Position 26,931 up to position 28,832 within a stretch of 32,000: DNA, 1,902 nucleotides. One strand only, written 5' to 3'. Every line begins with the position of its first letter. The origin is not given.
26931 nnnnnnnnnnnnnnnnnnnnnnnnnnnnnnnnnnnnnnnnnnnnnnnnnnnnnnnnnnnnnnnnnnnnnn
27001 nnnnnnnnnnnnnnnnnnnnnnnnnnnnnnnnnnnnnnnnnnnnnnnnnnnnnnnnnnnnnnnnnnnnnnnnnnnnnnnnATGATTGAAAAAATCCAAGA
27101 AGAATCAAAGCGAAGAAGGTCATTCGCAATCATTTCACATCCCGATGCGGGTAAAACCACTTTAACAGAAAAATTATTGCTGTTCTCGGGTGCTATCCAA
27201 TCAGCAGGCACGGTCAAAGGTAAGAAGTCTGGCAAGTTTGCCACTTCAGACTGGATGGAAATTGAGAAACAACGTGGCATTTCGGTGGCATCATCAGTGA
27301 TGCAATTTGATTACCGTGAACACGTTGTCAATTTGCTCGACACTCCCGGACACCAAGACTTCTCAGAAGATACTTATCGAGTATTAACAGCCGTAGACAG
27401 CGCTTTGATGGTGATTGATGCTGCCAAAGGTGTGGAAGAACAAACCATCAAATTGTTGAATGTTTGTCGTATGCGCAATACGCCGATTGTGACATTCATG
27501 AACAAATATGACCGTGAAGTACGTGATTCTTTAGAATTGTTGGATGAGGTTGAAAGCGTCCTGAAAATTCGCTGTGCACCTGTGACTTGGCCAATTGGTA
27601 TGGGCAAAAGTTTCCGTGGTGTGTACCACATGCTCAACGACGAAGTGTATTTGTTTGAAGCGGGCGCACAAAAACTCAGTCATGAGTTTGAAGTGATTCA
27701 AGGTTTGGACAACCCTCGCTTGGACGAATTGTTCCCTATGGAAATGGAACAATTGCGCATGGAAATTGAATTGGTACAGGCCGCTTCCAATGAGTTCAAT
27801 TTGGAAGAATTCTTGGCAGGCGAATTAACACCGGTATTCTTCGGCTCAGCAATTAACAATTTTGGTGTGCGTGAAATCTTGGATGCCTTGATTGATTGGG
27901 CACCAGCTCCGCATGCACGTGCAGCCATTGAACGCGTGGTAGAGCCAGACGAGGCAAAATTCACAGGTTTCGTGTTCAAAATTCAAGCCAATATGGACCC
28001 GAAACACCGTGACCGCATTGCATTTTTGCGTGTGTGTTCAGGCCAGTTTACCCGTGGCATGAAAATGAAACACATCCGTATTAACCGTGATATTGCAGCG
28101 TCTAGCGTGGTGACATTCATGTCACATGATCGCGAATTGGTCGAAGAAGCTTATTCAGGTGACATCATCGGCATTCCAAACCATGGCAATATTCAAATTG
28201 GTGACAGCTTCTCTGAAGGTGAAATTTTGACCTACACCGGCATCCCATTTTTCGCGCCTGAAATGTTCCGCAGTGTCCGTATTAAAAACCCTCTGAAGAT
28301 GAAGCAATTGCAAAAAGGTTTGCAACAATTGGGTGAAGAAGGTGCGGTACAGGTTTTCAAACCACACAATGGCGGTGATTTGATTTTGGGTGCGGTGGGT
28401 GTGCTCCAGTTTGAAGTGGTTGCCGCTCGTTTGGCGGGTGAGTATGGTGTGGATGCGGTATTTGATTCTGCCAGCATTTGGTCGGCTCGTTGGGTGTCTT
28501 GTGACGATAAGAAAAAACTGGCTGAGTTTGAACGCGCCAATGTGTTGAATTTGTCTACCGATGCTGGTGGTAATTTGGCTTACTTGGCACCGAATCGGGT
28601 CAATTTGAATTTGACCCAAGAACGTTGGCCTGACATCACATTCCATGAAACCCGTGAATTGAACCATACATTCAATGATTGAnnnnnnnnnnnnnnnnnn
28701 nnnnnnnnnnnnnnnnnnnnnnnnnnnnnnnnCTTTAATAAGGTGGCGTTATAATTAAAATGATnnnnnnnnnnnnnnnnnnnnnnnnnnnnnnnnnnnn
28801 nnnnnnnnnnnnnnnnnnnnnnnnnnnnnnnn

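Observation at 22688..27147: Integrase island flanked by an exact 10-bp direct repeat inside the prfC P-loop codons: a prfC-targeting element, possibly a tandem accretion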

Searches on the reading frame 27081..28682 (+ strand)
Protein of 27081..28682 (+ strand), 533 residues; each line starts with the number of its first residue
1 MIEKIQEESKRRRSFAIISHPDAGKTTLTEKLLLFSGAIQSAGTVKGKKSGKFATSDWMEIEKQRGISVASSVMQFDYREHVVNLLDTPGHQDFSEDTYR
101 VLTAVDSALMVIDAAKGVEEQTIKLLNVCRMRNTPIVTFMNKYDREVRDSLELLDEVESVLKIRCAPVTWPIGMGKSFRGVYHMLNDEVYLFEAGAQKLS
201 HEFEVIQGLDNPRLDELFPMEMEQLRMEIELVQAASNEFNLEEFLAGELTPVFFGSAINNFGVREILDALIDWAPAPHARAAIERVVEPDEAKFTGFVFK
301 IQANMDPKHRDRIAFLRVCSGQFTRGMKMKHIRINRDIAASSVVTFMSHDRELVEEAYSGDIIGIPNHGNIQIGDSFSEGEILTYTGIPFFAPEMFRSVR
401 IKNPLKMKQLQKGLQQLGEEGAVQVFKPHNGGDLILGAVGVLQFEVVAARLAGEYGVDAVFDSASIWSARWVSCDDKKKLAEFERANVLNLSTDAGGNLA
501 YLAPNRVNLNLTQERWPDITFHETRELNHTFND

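Call 7: search_protein_families(library=pfam, proteins=[window:27081-28682:+])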
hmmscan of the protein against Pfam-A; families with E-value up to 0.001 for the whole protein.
window:27081-28682:+ (533 aa): 6 families
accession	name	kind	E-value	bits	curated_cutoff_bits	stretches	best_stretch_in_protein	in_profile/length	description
PF00009.33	GTP_EFTU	-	5.8e-52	176.5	26.5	1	10-275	1-187/188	Elongation factor Tu GTP binding domain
PF16658.11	RF3_C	-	6e-45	152.7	40.1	1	385-512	1-131/132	Class II release factor RF3, C-terminal domain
PF22042.2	EF-G_D2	-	1.2e-25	89.9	27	1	293-379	1-83/84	Elongation factor G domain 2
PF03144.31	GTP_EFTU_D2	-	2.8e-09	37.7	30.3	1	312-376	2-71/73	Elongation factor Tu domain 2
PF01926.29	MMR_HSR1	-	2.1e-06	28.3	21.9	1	16-142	3-113/113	50S ribosome-binding GTPase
PF14492.12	EFG_III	-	6.6e-05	23.3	27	1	393-461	4-73/75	Elongation Factor G, domain III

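Call 8: search_protein_families(library=ncbifam, proteins=[window:27081-28682:+])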
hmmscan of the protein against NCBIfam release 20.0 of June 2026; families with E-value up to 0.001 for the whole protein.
window:27081-28682:+ (533 aa): 36 families (the best 25 are shown)
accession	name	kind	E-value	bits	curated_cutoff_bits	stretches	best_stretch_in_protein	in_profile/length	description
NF001964.0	PRK00741.1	equivalog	2.3e-268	890.9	473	1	3-526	3-527/529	peptide chain release factor 3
TIGR00503.1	prfC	equivalog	4e-247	820.8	466.95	1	4-526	3-526/527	peptide chain release factor 3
NF009381.0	PRK12740.1-5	subfamily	1e-68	232.4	583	1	8-466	5-476/692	elongation factor G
TIGR00484.1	EF-G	equivalog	1.7e-62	211.5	659.4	1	9-459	7-472/691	elongation factor G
NF012153.1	tet_protect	equivalog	7.3e-61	206.2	775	1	16-465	4-421/614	tetracycline resistance ribosomal protection protein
NF000120.3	47473_otr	exception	5.1e-53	180.6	900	1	15-464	5-418/608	tetracycline resistance ribosomal protection protein Otr(A)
NF009891.0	PRK13351.1-1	equivalog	2.8e-50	171.6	597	1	10-460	7-460/681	elongation factor G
NF009379.0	PRK12740.1-3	equivalog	3.5e-44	151.5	513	1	8-459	4-451/674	elongation factor G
NF033148.1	tet_protect_M_W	exception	3.9e-42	144.4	1100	2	16-158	7-145/639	TetM/TetW/TetO/TetS family tetracycline resistance ribosomal protection protein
NF058620.1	EFG2_Bacteroid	exception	1e-41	143.2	1000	1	12-449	9-455/717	elongation factor G2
TIGR01393.1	lepA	equivalog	5.7e-36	124.1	533.9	2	11-168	2-157/595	translation elongation factor 4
NF012155.1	tet_protect_M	exception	5.8e-34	117.3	1420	2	16-150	7-137/639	tetracycline resistance ribosomal protection protein Tet(M)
NF009377.1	PRK12740.1-1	equivalog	2.1e-33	115.7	890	1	7-458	8-483/700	elongation factor G-like protein EF-G2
TIGR01394.1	TypA_BipA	equivalog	4.4e-32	111.1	757.3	2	13-158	2-141/594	translational GTPase TypA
NF009892.0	PRK13351.1-3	equivalog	7.8e-31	107.2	640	1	13-271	4-239/623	elongation factor G-like protein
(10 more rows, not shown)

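Call 24: find_encoding_contigs(protein=window:27081-28682:+, flank=8000, max_places=10)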
Protein window:27081-28682:+ (533 aa): 3 contigs read that carry it; 3 places shown.
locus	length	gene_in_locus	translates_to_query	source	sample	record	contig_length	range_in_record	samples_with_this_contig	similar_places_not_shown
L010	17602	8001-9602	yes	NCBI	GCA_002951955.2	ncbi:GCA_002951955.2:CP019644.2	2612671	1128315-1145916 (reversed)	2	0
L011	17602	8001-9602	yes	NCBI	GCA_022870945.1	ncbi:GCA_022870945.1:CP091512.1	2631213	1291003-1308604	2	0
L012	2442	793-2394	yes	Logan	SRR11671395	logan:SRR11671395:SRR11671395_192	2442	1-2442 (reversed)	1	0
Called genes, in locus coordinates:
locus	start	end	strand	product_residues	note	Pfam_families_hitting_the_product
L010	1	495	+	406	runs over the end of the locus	PF13356:Arm-DNA-bind_3, PF22022:Phage_int_M (weak), PF00589:Phage_integrase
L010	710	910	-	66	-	-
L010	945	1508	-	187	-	PF00665:rve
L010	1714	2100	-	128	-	PF13936:HTH_38, PF13384:HTH_23 (weak)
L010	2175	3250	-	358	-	PF01527:HTH_Tnp_1, PF00665:rve, PF13683:rve_3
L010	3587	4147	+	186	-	PF02498:Bro-N, PF10549:ORF11CD3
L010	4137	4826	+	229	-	-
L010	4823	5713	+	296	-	-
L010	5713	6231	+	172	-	-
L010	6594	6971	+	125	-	-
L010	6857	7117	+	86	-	PF11860:Muramidase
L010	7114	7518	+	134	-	-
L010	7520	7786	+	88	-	-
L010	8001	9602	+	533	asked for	PF00009:GTP_EFTU, PF01926:MMR_HSR1 (weak), PF22042:EF-G_D2, PF03144:GTP_EFTU_D2, PF16658:RF3_C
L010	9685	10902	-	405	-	PF00375:SDF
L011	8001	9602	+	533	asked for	PF00009:GTP_EFTU, PF01926:MMR_HSR1 (weak), PF22042:EF-G_D2, PF03144:GTP_EFTU_D2, PF16658:RF3_C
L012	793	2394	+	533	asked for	PF00009:GTP_EFTU, PF01926:MMR_HSR1 (weak), PF22042:EF-G_D2, PF03144:GTP_EFTU_D2, PF16658:RF3_C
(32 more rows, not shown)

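Call 63: find_homologous_proteins(query=window:27081-28682:+, max_evalue=1e-100)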
Query window:27081-28682:+ (533 aa): 7999 proteins with E <= 1e-100 among 8000 candidates; the best 120 are listed.
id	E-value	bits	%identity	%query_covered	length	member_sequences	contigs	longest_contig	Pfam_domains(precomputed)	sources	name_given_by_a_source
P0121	0.0e+0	1175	97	100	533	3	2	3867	PF01926.30,PF00009.34,PF16658.12,PF03144.32,PF22042.3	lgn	-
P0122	0.0e+0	1119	91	100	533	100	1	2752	PF01926.30,PF00009.34,PF16658.12,PF03144.32,PF22042.3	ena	-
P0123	0.0e+0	1073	88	100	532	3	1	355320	PF01926.30,PF00009.34,PF16658.12,PF03144.32,PF22042.3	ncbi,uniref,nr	ncbi:peptide chain release factor 3 [Snodgrassella sp. CFCC 13594]|uniref:peptide chain release fact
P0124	0.0e+0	1061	87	100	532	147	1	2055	PF01926.30,PF00009.34,PF16658.12,PF03144.32,PF22042.3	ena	-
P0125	0.0e+0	1058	86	100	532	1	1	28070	PF01926.30,PF14492.13,PF00009.34,PF16658.12,PF03144.32,PF22042.3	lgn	-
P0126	0.0e+0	1058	86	100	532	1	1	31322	PF01926.30,PF00009.34,PF16658.12,PF03144.32,PF22042.3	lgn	-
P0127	0.0e+0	1058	86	100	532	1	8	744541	PF01926.30,PF14492.13,PF00009.34,PF16658.12,PF03144.32,PF22042.3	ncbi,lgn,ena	-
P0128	0.0e+0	1058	86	100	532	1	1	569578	PF01926.30,PF14492.13,PF00009.34,PF16658.12,PF03144.32,PF22042.3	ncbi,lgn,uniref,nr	ncbi:peptide chain release factor 3 [Snodgrassella alvi]|uniref:peptide chain release factor 3 n=1 T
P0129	0.0e+0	1057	86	100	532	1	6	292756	PF01926.30,PF14492.13,PF00009.34,PF16658.12,PF03144.32,PF22042.3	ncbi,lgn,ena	-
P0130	0.0e+0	1057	86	100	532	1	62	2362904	PF01926.30,PF14492.13,PF00009.34,PF16658.12,PF03144.32,PF22042.3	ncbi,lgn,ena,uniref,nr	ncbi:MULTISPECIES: peptide chain release factor 3 [Snodgrassella]|uniref:Peptide chain release facto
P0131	0.0e+0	1057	86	100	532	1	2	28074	PF01926.30,PF14492.13,PF00009.34,PF16658.12,PF03144.32,PF22042.3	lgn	-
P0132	0.0e+0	1057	86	100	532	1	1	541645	PF01926.30,PF14492.13,PF00009.34,PF16658.12,PF03144.32,PF22042.3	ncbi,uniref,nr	ncbi:peptide chain release factor 3 [Snodgrassella sp. B3837]|uniref:peptide chain release factor 3 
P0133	0.0e+0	1057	86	100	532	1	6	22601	PF01926.30,PF14492.13,PF00009.34,PF16658.12,PF03144.32,PF22042.3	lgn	-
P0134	0.0e+0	1057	86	100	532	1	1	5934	PF01926.30,PF14492.13,PF00009.34,PF16658.12,PF03144.32,PF22042.3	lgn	-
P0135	0.0e+0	1057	86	100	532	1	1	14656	PF01926.30,PF14492.13,PF00009.34,PF16658.12,PF03144.32,PF22042.3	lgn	-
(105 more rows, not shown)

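Call 64: find_encoding_contigs(protein=P0121, flank=4000, max_places=4)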
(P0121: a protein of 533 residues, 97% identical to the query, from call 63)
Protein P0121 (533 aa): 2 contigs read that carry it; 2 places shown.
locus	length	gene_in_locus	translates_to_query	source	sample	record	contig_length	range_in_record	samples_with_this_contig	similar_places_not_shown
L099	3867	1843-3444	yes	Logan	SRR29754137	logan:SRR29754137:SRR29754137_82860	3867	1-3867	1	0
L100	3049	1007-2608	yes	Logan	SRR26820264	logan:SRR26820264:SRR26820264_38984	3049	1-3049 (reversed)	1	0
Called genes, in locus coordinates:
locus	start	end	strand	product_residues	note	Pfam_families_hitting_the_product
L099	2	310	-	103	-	?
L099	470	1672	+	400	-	PF13356:Arm-DNA-bind_3, PF22022:Phage_int_M (weak), PF00589:Phage_integrase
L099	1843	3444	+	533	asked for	PF00009:GTP_EFTU, PF01926:MMR_HSR1 (weak), PF22042:EF-G_D2, PF03144:GTP_EFTU_D2, PF16658:RF3_C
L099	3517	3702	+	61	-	-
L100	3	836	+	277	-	?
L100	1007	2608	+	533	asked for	PF00009:GTP_EFTU, PF01926:MMR_HSR1 (weak), PF22042:EF-G_D2, PF03144:GTP_EFTU_D2, PF16658:RF3_C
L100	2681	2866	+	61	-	-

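Call 65: find_encoding_contigs(protein=P0122, flank=4000, max_places=3)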
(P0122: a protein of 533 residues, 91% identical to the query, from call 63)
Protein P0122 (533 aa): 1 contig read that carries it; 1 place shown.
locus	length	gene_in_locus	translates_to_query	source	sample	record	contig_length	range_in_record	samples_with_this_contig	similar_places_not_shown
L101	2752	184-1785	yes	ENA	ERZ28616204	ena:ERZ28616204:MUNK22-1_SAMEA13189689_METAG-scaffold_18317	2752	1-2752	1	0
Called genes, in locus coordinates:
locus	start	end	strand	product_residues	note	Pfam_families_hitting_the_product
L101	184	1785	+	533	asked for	PF00009:GTP_EFTU, PF01926:MMR_HSR1 (weak), PF22042:EF-G_D2, PF03144:GTP_EFTU_D2, PF16658:RF3_C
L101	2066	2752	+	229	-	?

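Call 66: find_encoding_contigs(protein=P0130, flank=5000, max_places=3)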
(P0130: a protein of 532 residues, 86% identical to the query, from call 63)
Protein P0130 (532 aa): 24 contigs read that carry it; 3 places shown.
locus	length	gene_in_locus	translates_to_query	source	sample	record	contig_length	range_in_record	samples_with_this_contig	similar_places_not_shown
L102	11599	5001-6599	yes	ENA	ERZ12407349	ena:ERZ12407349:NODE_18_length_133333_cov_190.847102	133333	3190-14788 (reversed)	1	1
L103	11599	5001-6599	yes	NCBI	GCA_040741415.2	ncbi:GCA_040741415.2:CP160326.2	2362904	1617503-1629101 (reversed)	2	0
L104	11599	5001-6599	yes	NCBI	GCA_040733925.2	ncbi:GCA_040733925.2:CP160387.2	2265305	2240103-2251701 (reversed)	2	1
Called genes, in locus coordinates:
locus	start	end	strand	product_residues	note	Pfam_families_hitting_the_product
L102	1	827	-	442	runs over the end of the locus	PF01523:PmbA_TldD_1st (weak), PF19290:PmbA_TldD_2nd, PF19289:PmbA_TldD_3rd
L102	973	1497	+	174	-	PF04751:DarP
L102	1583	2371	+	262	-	PF00218:IGPS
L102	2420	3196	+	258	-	PF00557:Peptidase_M24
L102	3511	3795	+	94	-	PF22495:HTH_92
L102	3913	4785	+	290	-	-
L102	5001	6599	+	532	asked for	PF00009:GTP_EFTU, PF01926:MMR_HSR1 (weak), PF22042:EF-G_D2, PF03144:GTP_EFTU_D2, PF14492:EFG_III (weak), PF16658:RF3_C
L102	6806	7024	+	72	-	-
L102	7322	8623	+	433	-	PF06738:ThrE, PF12821:ThrE_2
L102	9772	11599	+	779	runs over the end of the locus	PF08206:OB_RNB, PF17876:CSD2, PF00773:RNB, PF00575:S1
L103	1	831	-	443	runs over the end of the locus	PF01523:PmbA_TldD_1st (weak), PF19290:PmbA_TldD_2nd, PF19289:PmbA_TldD_3rd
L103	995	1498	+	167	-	PF04751:DarP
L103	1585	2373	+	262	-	PF00218:IGPS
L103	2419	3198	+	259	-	PF00557:Peptidase_M24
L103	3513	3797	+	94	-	PF22495:HTH_92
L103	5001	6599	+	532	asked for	PF00009:GTP_EFTU, PF01926:MMR_HSR1 (weak), PF22042:EF-G_D2, PF03144:GTP_EFTU_D2, PF14492:EFG_III (weak), PF16658:RF3_C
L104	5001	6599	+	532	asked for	PF00009:GTP_EFTU, PF01926:MMR_HSR1 (weak), PF22042:EF-G_D2, PF03144:GTP_EFTU_D2, PF14492:EFG_III (weak), PF16658:RF3_C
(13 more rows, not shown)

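Call 87: search_protein_families(library=pfam, proteins=[L099:470-1672:+], max_evalue=1)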
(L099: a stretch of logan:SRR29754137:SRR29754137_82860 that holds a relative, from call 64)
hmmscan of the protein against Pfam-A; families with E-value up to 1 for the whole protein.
L099:470-1672:+ (400 aa): 4 families
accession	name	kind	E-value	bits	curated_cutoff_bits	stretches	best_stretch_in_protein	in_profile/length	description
PF13356.12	Arm-DNA-bind_3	-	4.4e-20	72.1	27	1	3-88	1-81/83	Arm DNA-binding domain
PF00589.27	Phage_integrase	-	2.1e-11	44.3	27.1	1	201-374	2-169/172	Phage integrase family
PF22022.2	Phage_int_M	-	4.5e-06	27.3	27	1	98-181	4-89/96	Phage integrase central domain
PF04256.18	DUF434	-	0.19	11.8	27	1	161-196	2-37/56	Protein of unknown function (DUF434)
